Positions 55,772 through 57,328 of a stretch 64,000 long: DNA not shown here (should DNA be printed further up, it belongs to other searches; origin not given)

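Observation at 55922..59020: Paralog pair of about 400-aa orphan proteins bracketing a Gly/Ala-zipper mini membrane protein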

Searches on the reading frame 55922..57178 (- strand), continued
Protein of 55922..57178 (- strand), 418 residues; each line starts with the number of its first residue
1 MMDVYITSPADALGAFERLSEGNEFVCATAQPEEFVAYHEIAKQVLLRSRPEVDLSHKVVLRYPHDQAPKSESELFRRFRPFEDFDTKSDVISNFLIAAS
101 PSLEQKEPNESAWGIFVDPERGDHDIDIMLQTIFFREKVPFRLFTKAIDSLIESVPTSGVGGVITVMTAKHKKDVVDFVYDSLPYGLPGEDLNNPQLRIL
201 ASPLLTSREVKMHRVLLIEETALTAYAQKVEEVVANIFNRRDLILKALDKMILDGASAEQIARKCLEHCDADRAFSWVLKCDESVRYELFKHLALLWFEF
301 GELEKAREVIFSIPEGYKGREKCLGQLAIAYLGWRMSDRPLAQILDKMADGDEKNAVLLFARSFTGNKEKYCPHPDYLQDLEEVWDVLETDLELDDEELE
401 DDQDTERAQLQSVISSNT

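Call 40: fold_search(model_id=the predicted structure, library=pdb)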
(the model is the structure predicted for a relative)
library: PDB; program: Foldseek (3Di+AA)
matches with E <= 10: 727; with E <= 0.001: 0
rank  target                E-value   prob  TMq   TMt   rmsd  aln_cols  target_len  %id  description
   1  9qhc_B                4.3e-02  0.99  0.24  0.34  18.1       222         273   17  Crystal structure of 8-repeat CTPR protein with eliminated coordination sites (released 2025-10-22)
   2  2ho1_B                5.5e-02  0.98  0.23  0.38   8.4       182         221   16  Functional Characterization of Pseudomonas Aeruginosa pilF (released 2006-07-25)
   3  8chy                  9.8e-02  0.96  0.22  0.31  11.4       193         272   16  Crystal structure of an 8-repeat consensus TPR superhelix with Zinc. (released 2024-02-21)
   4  6tzt_A                9.8e-02  0.93  0.19  0.26  19.1       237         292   14  Crystal structure of human alpha/epsilon-COP of the COPI vesicular coat bound to alpha-COP STM2 (released 2019-11-13)
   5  3mkr_A                1.1e-01  0.93  0.19  0.27  19.3       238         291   15  Crystal structure of yeast alpha/epsilon-COP subcomplex of the COPI vesicular coat (released 2010-07-14)
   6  9qhc_A                1.3e-01  0.96  0.24  0.34  17.9       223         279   16  Crystal structure of 8-repeat CTPR protein with eliminated coordination sites (released 2025-10-22)
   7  9qhb                  1.5e-01  0.95  0.24  0.34  11.1       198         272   19  Crystal structure of 16-repeat CTPR protein with eliminated coordination sites (released 2025-10-22)
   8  5mpb_R                1.5e-01  0.90  0.24  0.25   8.4       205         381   14  26S proteasome in presence of AMP-PNP (s3) (released 2017-03-08)
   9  2ho1_A                1.6e-01  0.92  0.21  0.34  12.6       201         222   12  Functional Characterization of Pseudomonas Aeruginosa pilF (released 2006-07-25)
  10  1w3b_B                1.7e-01  0.87  0.19  0.21  11.8       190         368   14  The superhelical TPR domain of O-linked GlcNAc transferase reveals structural similarities to importin alpha. (released 2004-09-09)
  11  2q7f_A                1.9e-01  0.91  0.20  0.38  11.2       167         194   11  Crystal structure of YrrB: a TPR protein with an unusual peptide-binding site (released 2007-08-07)
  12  5v3h                  2.0e-01  0.84  0.18  0.17  13.1       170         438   13  Crystal structure of SMYD2 with SAM and EPZ033294 (released 2018-04-25)
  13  6tzt_C                2.1e-01  0.80  0.19  0.26  19.8       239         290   14  Crystal structure of human alpha/epsilon-COP of the COPI vesicular coat bound to alpha-COP STM2 (released 2019-11-13)
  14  8fy3_B                2.2e-01  0.89  0.20  0.17  11.7       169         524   12  Structure of NOT1:NOT10:NOT11 module of the human CCR4-NOT complex (released 2023-07-26)
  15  1na0_A                2.3e-01  0.96  0.19  0.53   7.8       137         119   15  Design of Stable alpha-Helical Arrays from an Idealized TPR Motif (released 2003-06-03)
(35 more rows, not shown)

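Call 41: predict_structure(alignment_id=A2)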
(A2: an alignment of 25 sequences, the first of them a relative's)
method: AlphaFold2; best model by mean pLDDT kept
length: 418 residues; sequences in the alignment: 25
mean_pLDDT: 90.7   pTM: 0.88
mean pLDDT of the five models: 90.7, 89.8, 89.0, 88.8, 88.1
residues with pLDDT >= 90: 325; 70-90: 61; 50-70: 25; < 50: 7
segments of 3 or more residues with pLDDT < 50: 396-399, 416-418
pLDDT, mean of each block of 10 residues (from residue 1): 92 97 98 96 97 95 93 92 83 92 87 90 78 92 94 96 97 97 92 94 96 98 98 97 94 97 94 97 94 93 95 95 95 84 96 95 90 94 84 55 57 51
secondary structure, 60 per line:
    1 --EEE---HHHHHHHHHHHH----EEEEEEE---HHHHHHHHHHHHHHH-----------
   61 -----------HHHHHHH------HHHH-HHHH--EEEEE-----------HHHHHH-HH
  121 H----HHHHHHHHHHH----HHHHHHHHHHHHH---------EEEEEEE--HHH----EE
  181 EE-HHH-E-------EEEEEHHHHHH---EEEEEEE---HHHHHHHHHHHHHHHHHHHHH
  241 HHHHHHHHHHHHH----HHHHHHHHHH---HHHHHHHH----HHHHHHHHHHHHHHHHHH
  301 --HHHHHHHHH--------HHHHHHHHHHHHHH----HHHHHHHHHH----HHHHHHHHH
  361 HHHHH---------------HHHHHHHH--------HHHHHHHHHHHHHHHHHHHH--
elements in order: E3-5 H9-20 E25-31 H35-49 H72-78 H85-88 H90-93 E96-100 H112-117 H126-136 H141-153 E163-169 E179-182 E196-200 H201-206 E210-216 H220-253 H258-267 H271-278 H283-300 H303-311 H320-333 H338-347 H352-365 H381-388 H397-416
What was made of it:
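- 55922..57178 (-): Gene 1 (P0001, 418 aa as written in the window). This is the ancestral-type copy: alpha/beta N-domain at aa 1-219 (57178-56522), long linker helix at aa 220-253 (56521-56420), TPR-like domain at aa 254-390 (56419-56009), and acidic tail from aa 391 (56008 onward). Domain limits come from the AlphaFold model, pLDDT 90.7 and pTM 0.88 (call 41).
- On TPR-like helical repeat (C-terminal domain): The AlphaFold model has eight successive helices between residues 258 and 365, with pLDDT about 84-97 (call 41).
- Closest known: TPR / PPR-like helical-repeat domains. Same: The C-terminal 254-390 region is a stack of paired helices (call 41).
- Model: pLDDT 90.7, pTM 0.88: call 41. 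The predicted order of strands and helices (beta-alpha-beta-alpha...beta, then the motif, then an antiparallel part; call 41) is compatible with GT-A; this is my reading, not a superposition.
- Tried and rejected: The 25-sequence run was confident (call 41).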

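Call 46: fold_search(model_id=the predicted structure, library=pdb)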
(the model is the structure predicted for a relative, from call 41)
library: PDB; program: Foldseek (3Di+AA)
matches with E <= 10: 649; with E <= 0.001: 0
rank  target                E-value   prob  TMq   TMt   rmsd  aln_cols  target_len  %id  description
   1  5omp                  1.9e-01  0.30  0.16  0.16  24.6       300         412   10  Human FKBP5 protein (released 2017-11-08)
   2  1na0_A                2.5e-01  0.97  0.18  0.52   9.0       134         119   14  Design of Stable alpha-Helical Arrays from an Idealized TPR Motif (released 2003-06-03)
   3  7l7i_C                2.5e-01  0.23  0.15  0.15  18.9       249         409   11  Cryo-EM structure of Hsp90:FKBP51:p23 closed-state complex (released 2021-08-25)
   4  1kt1                  2.8e-01  0.30  0.16  0.18  24.6       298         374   11  Structure of the Large FKBP-like Protein, FKBP51, Involved in Steroid Receptor Complexes (released 2003-02-04)
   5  7ntf_A                3.1e-01  0.91  0.22  0.11  10.7       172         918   16  Cryo-EM structure of unliganded O-GlcNAc transferase (released 2021-11-17)
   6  5i9g_C                3.2e-01  0.63  0.20  0.21  10.6       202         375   11  Crystal structure of designed pentatricopeptide repeat protein dPPR-U8C2 in complex with its target RNA U8C2 (released 2016-04-27)
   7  2ho1_A                3.4e-01  0.75  0.20  0.33  12.6       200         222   12  Functional Characterization of Pseudomonas Aeruginosa pilF (released 2006-07-25)
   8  9qhc_B                3.5e-01  0.69  0.18  0.25  10.7       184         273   18  Crystal structure of 8-repeat CTPR protein with eliminated coordination sites (released 2025-10-22)
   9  6vfk_A                3.7e-01  0.93  0.18  0.50   8.5       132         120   17  De novo designed tetrahedral nanoparticle T33_dn10 displaying 4 copies of BG505-SOSIP trimer on the surface (released 2020-07-22)
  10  8chy                  3.9e-01  0.89  0.24  0.34  10.5       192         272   16  Crystal structure of an 8-repeat consensus TPR superhelix with Zinc. (released 2024-02-21)
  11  5iww_D                3.9e-01  0.77  0.21  0.27  10.1       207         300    9  Crystal structure of RNA editing factor of designer PLS-type PPR/9R protein in complex with MORF9/RIP9 (released 2017-03-29)
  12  5i9d_A                3.9e-01  0.66  0.20  0.23   9.5       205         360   14  Crystal structure of designed pentatricopeptide repeat protein dPPR-U8A2 in complex with its target RNA U8A2 (released 2016-04-27)
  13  1ihg                  3.9e-01  0.35  0.19  0.21  18.2       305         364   11  Bovine Cyclophilin 40, monoclinic form (released 2001-05-16)
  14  7tdz_A                4.1e-01  0.60  0.17  0.06  13.3       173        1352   13  Cryo-EM model of protomer of the cytoplasmic ring of the nuclear pore complex from Xenopus laevis (released 2022-06-22)
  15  5cd6_A                4.1e-01  0.33  0.21  0.16  13.3       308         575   12  Crystal structure of a TPR-domain containing protein (BDI_1685) from Parabacteroides distasonis ATCC 8503 at 2.26 A re (released 2015-07-29)
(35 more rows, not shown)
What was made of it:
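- On TPR-like helical repeat (C-terminal domain): The top Foldseek matches are TPR/PPR proteins with probability up to 0.99, but E is 0.04-0.5 and TM-score normalised to the query is about 0.2 (calls 40, 46).
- Closest known: TPR / PPR-like helical-repeat domains. Same: Foldseek's best PDB matches are TPR/PPR proteins (calls 40, 46).
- The C-domain resembles TPR/PPR proteins: calls 40, 46.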

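Call 49: search_solved_structures(query=A2, max_evalue=10)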
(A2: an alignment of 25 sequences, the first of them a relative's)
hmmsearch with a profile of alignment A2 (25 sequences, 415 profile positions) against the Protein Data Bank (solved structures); distinct sequences matched with E-value up to 10: 14.
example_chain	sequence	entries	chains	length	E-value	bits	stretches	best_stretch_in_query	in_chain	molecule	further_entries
3zpj_A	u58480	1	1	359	0.0084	18.1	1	281-346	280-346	TON_1535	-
6xyw_BG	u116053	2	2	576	0.056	15.4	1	260-343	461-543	Pentatricopeptide repeat-containing protein At3g02650, mitochondrial | Small ribosomal subunit protein mS80 (rPPR6)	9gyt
1hz4_A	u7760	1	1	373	0.25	13.3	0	296-361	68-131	MALT REGULATORY PROTEIN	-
9evs_j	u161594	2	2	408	0.33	12.9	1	281-348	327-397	mS76 (rPPR1)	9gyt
1aoy_A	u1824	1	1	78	0.33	12.9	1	324-381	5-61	ARGININE REPRESSOR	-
9up5_A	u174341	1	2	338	0.71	11.8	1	280-396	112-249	Lipopolysaccharide assembly protein B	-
9vi5_A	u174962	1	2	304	0.71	11.8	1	363-406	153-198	Coproporphyrin III ferrochelatase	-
3eiq_C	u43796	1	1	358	1.1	11.2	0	347-403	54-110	Programmed cell death protein 4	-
5yln_A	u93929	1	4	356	1.1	11.1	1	269-316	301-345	Alcohol dehydrogenase, zinc-containing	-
8bda_I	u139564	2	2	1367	1.3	11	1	281-362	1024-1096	Intraflagellar transport protein 144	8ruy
2egz_A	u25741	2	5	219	1.3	10.9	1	51-96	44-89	3-dehydroquinate dehydratase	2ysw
3eij_A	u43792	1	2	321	1.4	10.8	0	347-403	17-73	Programmed cell death protein 4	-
2zu6_B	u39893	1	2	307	1.8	10.5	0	347-403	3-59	Programmed cell death protein 4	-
6vbu_4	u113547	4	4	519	2.7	9.9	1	285-393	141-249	Bardet-Biedl syndrome 4 protein homolog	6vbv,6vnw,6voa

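Call 50: search_protein_families(library=ncbifam, proteins=[P0001, P0008, P0009, P0013, P0033], max_evalue=1)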
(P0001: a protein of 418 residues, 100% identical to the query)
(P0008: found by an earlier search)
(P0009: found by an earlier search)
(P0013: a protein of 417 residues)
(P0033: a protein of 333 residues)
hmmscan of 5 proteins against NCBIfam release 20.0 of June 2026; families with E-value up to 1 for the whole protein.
P0001 (418 aa): 1 family
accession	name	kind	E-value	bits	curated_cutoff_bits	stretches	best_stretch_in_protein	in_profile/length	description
NF053767.1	CIS13_fam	equivalog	0.054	12.7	370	1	11-77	187-253/392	CIS13 family contractile injection system protein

P0008 (396 aa): 1 family
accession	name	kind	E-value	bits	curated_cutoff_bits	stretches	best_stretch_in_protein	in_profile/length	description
NF053563.1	Rkd4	equivalog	0.086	10.9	860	1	205-265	149-209/747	arcadin-4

P0009 (85 aa): 0 families

P0013 (417 aa): 1 family
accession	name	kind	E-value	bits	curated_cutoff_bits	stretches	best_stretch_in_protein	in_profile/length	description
NF050151.1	RiPP_MNIO_ApyH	equivalog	0.11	11.6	400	1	191-265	13-85/283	multinuclear non-heme iron-dependent oxidative enzyme ApyH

P0033 (333 aa): 0 families

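Call 53: find_related_loci(query=P0009, collection=metagenome_contigs, flank=5000)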
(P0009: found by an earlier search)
Query P0009 (85 aa) in metagenome_contigs; peptide patterns used: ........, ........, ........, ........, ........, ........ (x = any residue, [..] = any of these).
600 stretches matched a pattern, but none encodes a relative of the query by tblastn (E <= 1e-3).

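Call 72: search_protein_families(library=pfam, alignment_id=A2, max_evalue=10)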
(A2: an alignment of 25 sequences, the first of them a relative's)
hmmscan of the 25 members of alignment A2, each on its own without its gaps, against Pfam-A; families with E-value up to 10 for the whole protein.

A. member 1, P0001 (418 aa): 0 families

B. families by the number of members that match (of 25 scanned): 28 families (the first 25 are shown)
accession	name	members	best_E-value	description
PF14559.12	TPR_19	2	0.04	Tetratricopeptide repeat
PF06135.17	IreB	1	2.7e-05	IreB regulatory phosphoprotein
PF25377.1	DUF7886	1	0.004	Domain of unknown function (DUF7886)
PF06368.17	Met_asp_mut_E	1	0.0097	Methylaspartate mutase E chain (MutE)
PF19604.4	DUF6109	1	0.015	Family of unknown function (DUF6109)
PF12583.14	TPPII_C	1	0.018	Tripeptidyl peptidase II, C-terminal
PF07216.17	LcrG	1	0.02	LcrG protein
PF24575.1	TPR_Slam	1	0.022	Surface lipoprotein assembly modifier, N-terminal TPR repeats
PF18837.7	LRR_12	1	0.023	Leucine-rich repeat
PF10602.15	RPN7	1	0.027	26S proteasome subunit RPN7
PF04281.18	Tom22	1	0.027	Mitochondrial import receptor subunit Tom22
PF07464.16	ApoLp-III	1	0.042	Apolipophorin-III precursor (apoLp-III)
PF12813.12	XPG_I_2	1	0.043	XPG domain containing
PF13428.12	TPR_14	1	0.047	Tetratricopeptide repeat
PF12475.13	Amdo_NSP_1-3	1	0.061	Amdovirus non-structural protein 1-3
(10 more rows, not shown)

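Call 80: find_encoding_contigs(protein=P0042, flank=5000, max_places=3)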
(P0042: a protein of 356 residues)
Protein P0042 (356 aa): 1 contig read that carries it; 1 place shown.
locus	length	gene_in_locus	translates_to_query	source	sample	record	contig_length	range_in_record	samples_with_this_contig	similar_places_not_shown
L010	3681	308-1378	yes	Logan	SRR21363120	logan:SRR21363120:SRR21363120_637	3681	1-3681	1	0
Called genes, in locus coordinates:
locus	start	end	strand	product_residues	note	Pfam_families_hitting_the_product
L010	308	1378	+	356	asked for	-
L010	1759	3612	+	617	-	-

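Call 81: find_encoding_contigs(protein=P0002, flank=5000, max_places=3)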
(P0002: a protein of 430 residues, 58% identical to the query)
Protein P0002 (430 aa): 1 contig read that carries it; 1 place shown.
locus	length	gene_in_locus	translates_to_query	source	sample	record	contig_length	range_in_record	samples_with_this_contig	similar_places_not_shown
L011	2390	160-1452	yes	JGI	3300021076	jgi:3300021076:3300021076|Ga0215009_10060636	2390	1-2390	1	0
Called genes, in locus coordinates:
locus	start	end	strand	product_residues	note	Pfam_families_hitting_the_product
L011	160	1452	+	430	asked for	-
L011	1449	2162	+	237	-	PF11019:DUF2608, PF00702:Hydrolase (faint)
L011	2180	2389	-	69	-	?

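Call 82: search_protein_families(library=pfam, proteins=[P0002, P0003, P0004, P0018, P0022, P0005], max_evalue=0.01)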
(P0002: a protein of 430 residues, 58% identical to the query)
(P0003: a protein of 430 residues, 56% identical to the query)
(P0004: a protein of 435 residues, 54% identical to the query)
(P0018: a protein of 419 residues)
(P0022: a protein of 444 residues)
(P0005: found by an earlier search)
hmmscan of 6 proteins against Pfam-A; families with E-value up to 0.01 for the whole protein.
P0002 (430 aa): 0 families

P0003 (430 aa): 0 families

P0004 (435 aa): 0 families

P0018 (419 aa): 2 families
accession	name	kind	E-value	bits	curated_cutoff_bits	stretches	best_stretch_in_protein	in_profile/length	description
PF06135.17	IreB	-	2.7e-05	24.7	25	0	247-292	34-78/78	IreB regulatory phosphoprotein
PF06368.17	Met_asp_mut_E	-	0.0097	14.9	26.6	0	299-346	34-81/441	Methylaspartate mutase E chain (MutE)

P0022 (444 aa): 0 families

P0005 (431 aa): 0 families
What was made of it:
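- Tried and rejected: The IreB hit in P0018 is below cut-off and falls in the helical region, so I treat it as chance (calls 72, 82).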
